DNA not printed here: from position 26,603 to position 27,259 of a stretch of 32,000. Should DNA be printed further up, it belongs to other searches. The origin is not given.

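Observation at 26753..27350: Tandem LysW paralogues with complementary losses: a double zinc-ribbon protein without the EDWGE tail, then an uncalled Cys-less 57-aa LysW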

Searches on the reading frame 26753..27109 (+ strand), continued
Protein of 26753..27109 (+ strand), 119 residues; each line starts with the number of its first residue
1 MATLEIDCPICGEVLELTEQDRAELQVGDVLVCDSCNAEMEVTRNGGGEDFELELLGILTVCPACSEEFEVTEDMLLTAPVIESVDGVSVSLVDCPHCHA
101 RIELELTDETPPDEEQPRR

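Call 15: find_encoding_contigs(protein=window:26753-27109:+, flank=6000, max_places=3)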
Protein window:26753-27109:+ (119 aa): 23 contigs read that carry it; 3 places shown.
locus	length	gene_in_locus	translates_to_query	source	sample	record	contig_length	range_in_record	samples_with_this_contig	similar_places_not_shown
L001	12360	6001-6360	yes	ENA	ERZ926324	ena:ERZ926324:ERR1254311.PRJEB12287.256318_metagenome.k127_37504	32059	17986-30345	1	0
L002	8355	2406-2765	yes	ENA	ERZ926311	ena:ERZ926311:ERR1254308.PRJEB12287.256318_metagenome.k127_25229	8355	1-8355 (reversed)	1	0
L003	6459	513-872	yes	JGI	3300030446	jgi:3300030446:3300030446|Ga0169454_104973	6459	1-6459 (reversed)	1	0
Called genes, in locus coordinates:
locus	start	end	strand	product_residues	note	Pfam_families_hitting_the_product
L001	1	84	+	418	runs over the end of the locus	PF01053:Cys_Met_Meta_PP, PF00266:Aminotran_5 (weak)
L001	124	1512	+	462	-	PF25371:DUF7884 (weak), PF02353:CMAS, PF13489:Methyltransf_23, PF01728:FtsJ (weak), PF08241:Methyltransf_11, PF08242:Methyltransf_12, PF13649:Methyltransf_25, PF13847:Methyltransf_31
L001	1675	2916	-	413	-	PF02073:Peptidase_M29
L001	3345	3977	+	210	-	PF02190:LON_substr_bdg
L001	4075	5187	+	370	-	PF00724:Oxidored_FMN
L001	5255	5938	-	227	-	PF00005:ABC_tran, PF02463:SMC_N (faint)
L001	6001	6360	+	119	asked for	PF05207:Zn_ribbon_CSL (faint), PF13717:Zn_ribbon_4 (faint), PF23499:YnfU (faint), PF24441:DUF7560 (faint), PF21344:Zn_ribbon_LysW (faint), PF22747:Zn_ribbon_DUF2089 (faint)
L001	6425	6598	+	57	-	PF21344:Zn_ribbon_LysW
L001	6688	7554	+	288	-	PF22626:LysX_preATP_grasp, PF08443:RimK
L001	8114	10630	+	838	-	PF11897:DUF3417, PF00343:Phosphorylase, PF28476:GlgP_C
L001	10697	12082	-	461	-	PF06097:DUF945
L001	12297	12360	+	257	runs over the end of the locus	PF00528:BPD_transp_1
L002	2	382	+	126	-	?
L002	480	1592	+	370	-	PF00724:Oxidored_FMN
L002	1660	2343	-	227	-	PF00005:ABC_tran, PF02463:SMC_N (faint)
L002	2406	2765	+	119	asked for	PF05207:Zn_ribbon_CSL (faint), PF13717:Zn_ribbon_4 (faint), PF23499:YnfU (faint), PF24441:DUF7560 (faint), PF21344:Zn_ribbon_LysW (faint), PF22747:Zn_ribbon_DUF2089 (faint)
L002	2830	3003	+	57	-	PF21344:Zn_ribbon_LysW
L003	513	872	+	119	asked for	PF05207:Zn_ribbon_CSL (faint), PF13717:Zn_ribbon_4 (faint), PF23499:YnfU (faint), PF24441:DUF7560 (faint), PF21344:Zn_ribbon_LysW (faint), PF22747:Zn_ribbon_DUF2089 (faint)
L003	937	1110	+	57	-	PF21344:Zn_ribbon_LysW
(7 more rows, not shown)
